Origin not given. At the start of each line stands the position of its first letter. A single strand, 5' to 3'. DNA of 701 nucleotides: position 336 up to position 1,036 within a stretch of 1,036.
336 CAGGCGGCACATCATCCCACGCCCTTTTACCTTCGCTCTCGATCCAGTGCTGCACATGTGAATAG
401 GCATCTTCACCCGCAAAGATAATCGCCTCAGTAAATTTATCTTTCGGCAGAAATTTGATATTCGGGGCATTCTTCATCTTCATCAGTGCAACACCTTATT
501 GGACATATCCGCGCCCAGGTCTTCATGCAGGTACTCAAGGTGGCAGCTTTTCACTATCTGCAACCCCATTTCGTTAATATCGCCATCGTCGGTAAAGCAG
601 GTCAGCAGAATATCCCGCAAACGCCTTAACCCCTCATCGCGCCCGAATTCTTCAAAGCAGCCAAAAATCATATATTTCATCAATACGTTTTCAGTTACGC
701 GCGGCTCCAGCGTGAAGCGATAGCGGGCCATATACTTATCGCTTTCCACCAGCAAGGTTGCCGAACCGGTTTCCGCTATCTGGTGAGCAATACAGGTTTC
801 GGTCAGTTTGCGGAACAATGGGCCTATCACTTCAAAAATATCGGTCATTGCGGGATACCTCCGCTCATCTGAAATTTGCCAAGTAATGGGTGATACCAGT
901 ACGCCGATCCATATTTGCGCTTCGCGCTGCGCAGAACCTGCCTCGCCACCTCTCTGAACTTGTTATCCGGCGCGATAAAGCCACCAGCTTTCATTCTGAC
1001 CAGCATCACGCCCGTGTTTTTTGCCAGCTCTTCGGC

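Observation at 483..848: Small acidic 121-aa protein sandwiched between two coupled genes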

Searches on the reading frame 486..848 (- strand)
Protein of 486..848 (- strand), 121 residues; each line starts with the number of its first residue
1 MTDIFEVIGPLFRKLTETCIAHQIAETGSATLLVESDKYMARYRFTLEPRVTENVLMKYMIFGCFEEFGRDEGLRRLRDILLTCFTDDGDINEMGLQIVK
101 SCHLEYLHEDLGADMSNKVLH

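Call 5: search_protein_families(library=pfam, proteins=[window:486-848:-], max_evalue=1)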
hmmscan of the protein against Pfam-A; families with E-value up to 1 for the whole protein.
window:486-848:- (121 aa): 0 families

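Call 6: search_protein_families(library=phrogs, proteins=[window:486-848:-], max_evalue=0.01)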
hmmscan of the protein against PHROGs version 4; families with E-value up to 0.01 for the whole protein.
window:486-848:- (121 aa): 1 family
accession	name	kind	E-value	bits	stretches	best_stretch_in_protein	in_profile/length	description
phrog_7417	-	unknown function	2.1e-85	283.8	1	1-121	1-121/121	-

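Call 11: find_homologous_proteins(query=window:486-848:-, max_evalue=0.001)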
Query seq(121 aa) (121 aa): 25 proteins with E <= 0.001 among 26 candidates.
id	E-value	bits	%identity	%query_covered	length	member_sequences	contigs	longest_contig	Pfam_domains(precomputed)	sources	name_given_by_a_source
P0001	7.9e-75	266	99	100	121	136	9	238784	-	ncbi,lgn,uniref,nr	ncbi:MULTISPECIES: hypothetical protein [Enterobacteriaceae]|uniref:hypothetical protein n=1 Tax=Ent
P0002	3.7e-68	245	98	93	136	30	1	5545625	-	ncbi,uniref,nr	ncbi:hypothetical protein IE979_12570 [Klebsiella pneumoniae]|uniref:Uncharacterized protein n=1 Tax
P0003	8.3e-67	241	90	100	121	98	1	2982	-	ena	-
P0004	6.5e-66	238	89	100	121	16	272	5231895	-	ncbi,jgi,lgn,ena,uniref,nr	ncbi:TPA: hypothetical protein I8627_004361 [Citrobacter freundii]|uniref:Uncharacterized protein n=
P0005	3.0e-63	229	83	100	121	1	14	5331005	-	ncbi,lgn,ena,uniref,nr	ncbi:hypothetical protein HV269_20560 [Citrobacter sp. RHBSTW-00696]|uniref:hypothetical protein n=1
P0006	5.5e-63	228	85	100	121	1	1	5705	-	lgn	-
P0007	1.9e-62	226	85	100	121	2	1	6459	-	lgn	-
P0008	3.1e-62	226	86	100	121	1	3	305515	-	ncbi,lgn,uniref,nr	ncbi:hypothetical protein [Enterobacter hormaechei]|uniref:hypothetical protein n=1 Tax=Enterobacter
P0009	3.6e-59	216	82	100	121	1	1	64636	-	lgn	-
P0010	1.1e-57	211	79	100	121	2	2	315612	-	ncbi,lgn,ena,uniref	ncbi:hypothetical protein ACM26Q_08735 [Kluyvera ascorbata]|uniref:hypothetical protein n=1 Tax=Kluy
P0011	1.2e-56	208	77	100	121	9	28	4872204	-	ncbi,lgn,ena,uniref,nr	ncbi:hypothetical protein OZ396_RS17955 [Enterobacter roggenkampii]|uniref:hypothetical protein n=1 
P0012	1.1e-55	205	98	79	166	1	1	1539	-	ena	-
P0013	1.4e-55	204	80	100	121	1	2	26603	-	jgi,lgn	-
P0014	4.3e-55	203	96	79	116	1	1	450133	-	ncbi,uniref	ncbi:hypothetical protein, partial [Klebsiella pneumoniae]|uniref:hypothetical protein n=1 Tax=Klebs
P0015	5.1e-55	203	81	98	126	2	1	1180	-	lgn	-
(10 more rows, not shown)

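Call 12: search_protein_families(library=ncbifam, proteins=[window:486-848:-], max_evalue=0.01)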
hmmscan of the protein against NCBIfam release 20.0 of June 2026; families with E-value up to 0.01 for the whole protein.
window:486-848:- (121 aa): 0 families

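Call 13: search_protein_families(library=padloc, proteins=[window:486-848:-], max_evalue=0.01)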
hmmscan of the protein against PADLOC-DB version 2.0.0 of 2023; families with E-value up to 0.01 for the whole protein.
window:486-848:- (121 aa): 0 families

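Call 17: search_solved_structures(query=A1, max_evalue=10)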
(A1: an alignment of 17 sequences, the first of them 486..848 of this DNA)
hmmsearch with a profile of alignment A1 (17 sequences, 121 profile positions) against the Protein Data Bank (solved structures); distinct sequences matched with E-value up to 10: 0.

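Call 23: predict_structure(alignment_id=A1)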
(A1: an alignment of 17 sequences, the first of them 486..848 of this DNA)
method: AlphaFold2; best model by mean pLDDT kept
length: 121 residues; sequences in the alignment: 17
mean_pLDDT: 89.7   pTM: 0.81
mean pLDDT of the five models: 89.7, 87.5, 86.7, 86.6, 85.9
residues with pLDDT >= 90: 92; 70-90: 19; 50-70: 6; < 50: 4
segments of 3 or more residues with pLDDT < 50: 118-121
pLDDT, mean of each block of 10 residues (from residue 1): 81 98 96 90 94 95 93 94 96 97 90 58 37
secondary structure, 60 per line:
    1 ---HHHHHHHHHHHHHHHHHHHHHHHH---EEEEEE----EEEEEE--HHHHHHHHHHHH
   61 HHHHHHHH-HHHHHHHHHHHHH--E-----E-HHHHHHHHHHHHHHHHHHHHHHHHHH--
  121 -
elements in order: H4-27 E31-36 E41-46 H49-68 H70-82 H93-118

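Call 25: search_protein_representatives(alignment_id=A1)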
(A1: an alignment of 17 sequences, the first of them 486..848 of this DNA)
Query: 17 sequences, 121 profile positions. Proteins with E-value up to 0.001 (for the whole library): 8; up to 1e-10: 6; up to 1e-30: 4. The best 8 are listed.
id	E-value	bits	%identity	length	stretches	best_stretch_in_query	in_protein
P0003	2.7e-69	247.0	-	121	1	1-121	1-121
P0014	5.6e-51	187.9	-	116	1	28-121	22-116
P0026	8.0e-42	158.4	-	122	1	3-115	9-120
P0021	7.4e-32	126.2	-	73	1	1-70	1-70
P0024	1.4e-22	96.3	-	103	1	1-49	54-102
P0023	2.1e-22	95.7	-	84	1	20-72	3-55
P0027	8.4e-10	55.0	-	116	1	8-112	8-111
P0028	2.3e-07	47.2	-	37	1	1-29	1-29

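Call 29: find_encoding_contigs(protein=P0027, flank=10000, max_places=4)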
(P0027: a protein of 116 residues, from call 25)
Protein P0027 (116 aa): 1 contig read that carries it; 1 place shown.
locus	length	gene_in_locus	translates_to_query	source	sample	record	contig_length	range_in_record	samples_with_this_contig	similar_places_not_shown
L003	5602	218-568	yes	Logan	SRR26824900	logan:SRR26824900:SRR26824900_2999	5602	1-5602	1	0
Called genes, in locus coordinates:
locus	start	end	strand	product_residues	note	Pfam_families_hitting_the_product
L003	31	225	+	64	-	-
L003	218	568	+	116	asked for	-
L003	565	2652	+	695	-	PF06048:DUF927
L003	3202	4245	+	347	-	PF03864:Phage_cap_E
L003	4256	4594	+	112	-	PF02924:HDPD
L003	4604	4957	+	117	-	PF05930:Phage_AlpA (weak)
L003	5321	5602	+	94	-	?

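Call 30: find_encoding_contigs(protein=P0026, flank=10000, max_places=4)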
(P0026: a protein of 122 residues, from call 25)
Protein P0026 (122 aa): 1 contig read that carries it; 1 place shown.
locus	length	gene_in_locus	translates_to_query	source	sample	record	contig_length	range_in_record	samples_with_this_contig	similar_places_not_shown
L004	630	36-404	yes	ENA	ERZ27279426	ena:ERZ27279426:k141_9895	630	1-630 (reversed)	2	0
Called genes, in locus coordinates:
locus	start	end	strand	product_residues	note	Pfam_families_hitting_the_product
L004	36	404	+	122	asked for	-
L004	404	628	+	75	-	?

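Call 32: fold_search(model_id=the predicted structure, library=viral)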
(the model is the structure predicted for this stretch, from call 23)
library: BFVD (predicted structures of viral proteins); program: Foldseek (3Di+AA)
matches with E <= 10: 317; with E <= 0.001: 0
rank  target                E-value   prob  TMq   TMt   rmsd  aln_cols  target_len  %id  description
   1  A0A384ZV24            4.5e-01  0.13  0.23  0.23  12.2       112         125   14  (no name in the UniProt tables at hand)
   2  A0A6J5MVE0            7.2e-01  0.11  0.23  0.07  14.4       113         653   12  Phage head morphogenesis domain [uncultured Caudovirales phage]
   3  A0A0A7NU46            7.2e-01  0.07  0.20  0.15  17.4       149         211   12  Nucleotide modification associated domain-containing protein [Lactobacillus phage LfeInf]
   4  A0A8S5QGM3            9.6e-01  0.07  0.22  0.19  14.9       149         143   12  Uncharacterized protein [Myoviridae sp. ctdNl2]
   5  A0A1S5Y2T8            1.0e+00  0.06  0.15  0.07  16.4        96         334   14  Uncharacterized protein [uncultured archaeal virus]
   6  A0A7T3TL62            1.1e+00  0.10  0.25  0.22  12.9        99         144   12  Uncharacterized protein [Klebsiella phage P528]
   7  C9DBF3                1.1e+00  0.08  0.20  0.23  12.5        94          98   19  Uncharacterized protein [Mycobacterium phage LRRHood]
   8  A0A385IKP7            1.1e+00  0.06  0.21  0.11  17.9       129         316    9  (no name in the UniProt tables at hand)
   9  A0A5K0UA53            1.2e+00  0.11  0.27  0.09   8.9       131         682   14  GATA zinc finger domain-containing protein 4-like [Yasminevirus sp. GU-2018]
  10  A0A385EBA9            1.3e+00  0.06  0.23  0.23  13.5       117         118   14  Uncharacterized protein [Caulobacter phage CcrBL9]
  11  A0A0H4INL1            1.4e+00  0.08  0.19  0.20  13.0       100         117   12  dATP/dGTP diphosphohydrolase N-terminal domain-containing protein [Propionibacterium phage Ouroboros]
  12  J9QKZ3                1.4e+00  0.05  0.19  0.20  23.6       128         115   12  Uncharacterized protein [Pectobacterium phage My1]
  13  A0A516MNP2            1.4e+00  0.05  0.21  0.14  23.6       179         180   10  (no name in the UniProt tables at hand)
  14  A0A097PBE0            1.4e+00  0.09  0.24  0.18  13.1       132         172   10  Uncharacterized protein [Delftia phage RG-2014]
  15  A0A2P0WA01            1.6e+00  0.21  0.28  0.22   6.7        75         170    8  Uncharacterized protein [Enterobacter phage Ec_L1]
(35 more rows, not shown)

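Call 39: find_related_loci(query=A2, collection=genome_contigs, flank=10000)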
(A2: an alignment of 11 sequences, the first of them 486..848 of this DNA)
Query A2 (121 aa) in genome_contigs; peptide patterns used: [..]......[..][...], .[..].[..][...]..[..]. (x = any residue, [..] = any of these).
32 stretches matched a pattern, but none encodes a relative of the query by tblastn (E <= 1e-3).

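Call 40: find_related_loci(query=A2, collection=viral_contigs, flank=10000)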
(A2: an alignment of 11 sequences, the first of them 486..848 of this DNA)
Query A2 (121 aa) in viral_contigs; peptide patterns used: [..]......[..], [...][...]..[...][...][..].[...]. (x = any residue, [..] = any of these).
38 stretches matched a pattern; 23 encode a relative of the query (tblastn E <= 1e-3); 23 distinct loci.
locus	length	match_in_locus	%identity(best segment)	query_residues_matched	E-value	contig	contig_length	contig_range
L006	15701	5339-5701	100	1-121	2e-80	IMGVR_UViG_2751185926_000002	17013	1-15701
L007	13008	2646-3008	100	1-121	2e-80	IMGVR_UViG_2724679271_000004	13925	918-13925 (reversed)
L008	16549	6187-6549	100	1-121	2e-80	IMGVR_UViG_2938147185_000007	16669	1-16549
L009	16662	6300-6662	100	1-121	2e-80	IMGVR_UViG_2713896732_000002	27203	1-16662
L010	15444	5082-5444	100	1-121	2e-80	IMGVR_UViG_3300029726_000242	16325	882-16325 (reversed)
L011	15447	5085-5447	100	1-121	3e-80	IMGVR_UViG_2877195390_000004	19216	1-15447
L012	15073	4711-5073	98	1-121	3e-79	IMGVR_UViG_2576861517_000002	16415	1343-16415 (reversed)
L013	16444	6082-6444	98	1-121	5e-79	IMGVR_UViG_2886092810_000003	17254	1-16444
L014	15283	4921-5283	98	1-121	5e-79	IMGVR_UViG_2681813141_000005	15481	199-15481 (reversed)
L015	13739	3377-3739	98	1-121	5e-79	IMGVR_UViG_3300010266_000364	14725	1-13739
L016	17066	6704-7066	98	1-121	5e-79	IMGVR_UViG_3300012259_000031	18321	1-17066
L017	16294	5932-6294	98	1-121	8e-79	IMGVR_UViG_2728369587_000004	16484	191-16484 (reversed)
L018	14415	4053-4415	91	1-121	7e-73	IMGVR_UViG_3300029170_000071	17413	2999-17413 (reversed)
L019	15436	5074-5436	89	1-121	2e-71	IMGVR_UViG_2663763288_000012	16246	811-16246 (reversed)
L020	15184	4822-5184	88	1-121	2e-69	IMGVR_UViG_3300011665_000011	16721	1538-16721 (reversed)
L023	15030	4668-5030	83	1-121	7e-68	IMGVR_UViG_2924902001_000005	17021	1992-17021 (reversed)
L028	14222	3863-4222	71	1-121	6e-56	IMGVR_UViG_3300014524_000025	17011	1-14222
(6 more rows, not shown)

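Call 44: search_protein_families(library=pfam, proteins=[L028:4225-6042:+, L023:5033-6712:+, L003:31-225:+], max_evalue=0.1)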
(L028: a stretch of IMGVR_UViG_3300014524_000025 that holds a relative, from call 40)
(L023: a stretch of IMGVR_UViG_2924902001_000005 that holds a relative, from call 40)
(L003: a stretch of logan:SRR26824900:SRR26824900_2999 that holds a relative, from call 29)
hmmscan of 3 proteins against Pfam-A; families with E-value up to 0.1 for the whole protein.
L028:4225-6042:+ (605 aa): 4 families
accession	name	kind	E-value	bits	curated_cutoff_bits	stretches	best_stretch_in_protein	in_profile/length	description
PF03288.22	Pox_D5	-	6.1e-12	46.3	21.4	1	497-592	2-84/86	Poxvirus D5 protein-like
PF19263.5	DUF5906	-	1.1e-10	42.5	27.6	1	326-434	2-114/114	Family of unknown function (DUF5906)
PF08706.16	D5_N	-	5.5e-09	36.9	22.4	1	163-292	2-141/145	D5 N terminal like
PF00519.23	PPV_E1_C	-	9.1e-05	22.2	26.5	1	326-448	125-245/289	Papillomavirus helicase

L023:5033-6712:+ (559 aa): 2 families
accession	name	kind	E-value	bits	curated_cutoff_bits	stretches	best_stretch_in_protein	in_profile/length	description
PF19263.5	DUF5906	-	1.2e-21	77.9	27.6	1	290-392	2-108/114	Family of unknown function (DUF5906)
PF05272.17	VapE-like_dom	-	0.002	18.1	25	1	270-404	38-169/217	Virulence-associated protein E-like domain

L003:31-225:+ (64 aa): 0 families

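Call 59: search_dna_similar(query=window:486-848:-, collection=phages, mode=protein, max_evalue=1, max_rows=30)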
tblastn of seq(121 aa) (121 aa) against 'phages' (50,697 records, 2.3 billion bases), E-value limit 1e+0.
Records with a match: 2; places in all: 2; records where one place covers at least 80% of the query: 2.
Best place of each record, by identity: >=99% 2.
By first word of the organism name: Salmonella 1; Klebsiella 1.
By host as written in the record: Salmonella enterica subsp. enterica serovar Kentucky 1; Klebsiella sp. 1.
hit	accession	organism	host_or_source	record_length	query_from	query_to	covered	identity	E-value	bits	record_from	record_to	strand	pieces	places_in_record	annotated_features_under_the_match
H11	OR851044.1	Salmonella phage S.Kent 1-2-1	Salmonella enterica subsp. enterica ...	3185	1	121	100%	100.0%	2e-77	251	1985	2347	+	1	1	record has no annotation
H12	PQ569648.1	Klebsiella phage P12620-1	Klebsiella sp.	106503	1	121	100%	100.0%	1e-76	251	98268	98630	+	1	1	none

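Call 71: search_protein_families(library=pfam, proteins=[window:486-848:-], max_evalue=10)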
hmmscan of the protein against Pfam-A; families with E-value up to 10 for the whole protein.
seq(121 aa): 0 families

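Call 96: fold_search(model_id=the predicted structure, library=pdb)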
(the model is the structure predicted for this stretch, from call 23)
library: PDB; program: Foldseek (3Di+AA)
matches with E <= 10: 139; with E <= 0.001: 0
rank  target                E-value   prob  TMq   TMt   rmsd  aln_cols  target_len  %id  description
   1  7nqh_AG               3.9e-01  0.47  0.36  0.24   9.3       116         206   14  55S mammalian mitochondrial ribosome with mtRF1a and P-site tRNAMet (released 2021-05-05)
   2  9g5b_F                7.3e-01  0.35  0.37  0.25   8.7       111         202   18  Assembly intermediate of human mitochondrial ribosome small subunit (State A) (released 2025-04-23)
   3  6jmk_A                7.7e-01  0.28  0.37  0.32  11.9       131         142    9  Ribosomal protein S7 from Mycobacterium tuberculosis (released 2019-03-20)
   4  5aj3_G                1.0e+00  0.30  0.38  0.25   9.5       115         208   19  Structure of the small subunit of the mammalian mitoribosome (released 2015-04-22)
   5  7nhm_h                1.2e+00  0.28  0.37  0.32   6.4       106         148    8  70S ribosome from Staphylococcus aureus (released 2021-05-05)
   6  8whx_h                1.2e+00  0.20  0.35  0.30   7.1       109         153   12  Cryo- EM structure of Mycobacterium smegmatis 70S ribosome and RafH. (released 2024-02-28)
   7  8csr_F                1.4e+00  0.18  0.35  0.23   8.3       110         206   21  Human mitochondrial small subunit assembly intermediate (State C) (released 2022-12-14)
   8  5anp_B                1.4e+00  0.13  0.23  0.20  11.1       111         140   12  CRYSTAL STRUCTURE OF THE BA41 PROTEIN FROM BIZIONIA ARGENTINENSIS (released 2016-11-16)
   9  1qd7_F                1.5e+00  0.16  0.35  0.32   6.8       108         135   11  PARTIAL MODEL FOR 30S RIBOSOMAL SUBUNIT (released 1999-08-31)
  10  6rw4_F                1.6e+00  0.15  0.34  0.23   8.4       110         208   18  Structure of human mitochondrial 28S ribosome in complex with mitochondrial IF3 (released 2020-06-03)
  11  8ip8_ka               1.6e+00  0.14  0.32  0.23   8.9       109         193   15  Wheat 80S ribosome stalled on AUG-Stop boron dependently (released 2024-02-21)
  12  6v3e_g                1.6e+00  0.10  0.25  0.23  12.2        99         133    9  Cryo-EM structure of the Acinetobacter baumannii Ribosome: 30S subunit (released 2020-02-05)
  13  9w2r_B                1.6e+00  0.08  0.25  0.08  16.7       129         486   12  Cryo-EM structure of FoF1-ATPase monomer state 1 on the bovine heart submitochondrial particles (FoF1-1) (released 2026-04-01)
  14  5o5j_G                1.8e+00  0.16  0.36  0.30   6.7       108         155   10  Structure of the 30S small ribosomal subunit from Mycobacterium smegmatis (released 2017-07-12)
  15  9b0x_B                1.9e+00  0.05  0.22  0.07  15.8       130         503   11  Artemia franciscana ATP synthase state 2 (composite structure), pH 7.0 (released 2025-03-26)
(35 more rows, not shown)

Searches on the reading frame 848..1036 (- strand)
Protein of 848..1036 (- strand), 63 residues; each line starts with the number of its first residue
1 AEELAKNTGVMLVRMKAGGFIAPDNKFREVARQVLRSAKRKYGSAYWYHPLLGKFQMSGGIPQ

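Call 5: search_protein_families(library=pfam, proteins=[window:848-1036:-], max_evalue=1)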
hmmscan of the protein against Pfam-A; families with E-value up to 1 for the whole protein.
window:848-1036:- (63 aa): 0 families

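Call 6: search_protein_families(library=phrogs, proteins=[window:848-1036:-], max_evalue=0.01)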
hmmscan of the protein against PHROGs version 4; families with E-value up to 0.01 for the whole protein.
window:848-1036:- (63 aa): 1 family
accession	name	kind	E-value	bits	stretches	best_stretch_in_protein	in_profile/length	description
phrog_6610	-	unknown function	1.5e-35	123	1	1-63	60-122/122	-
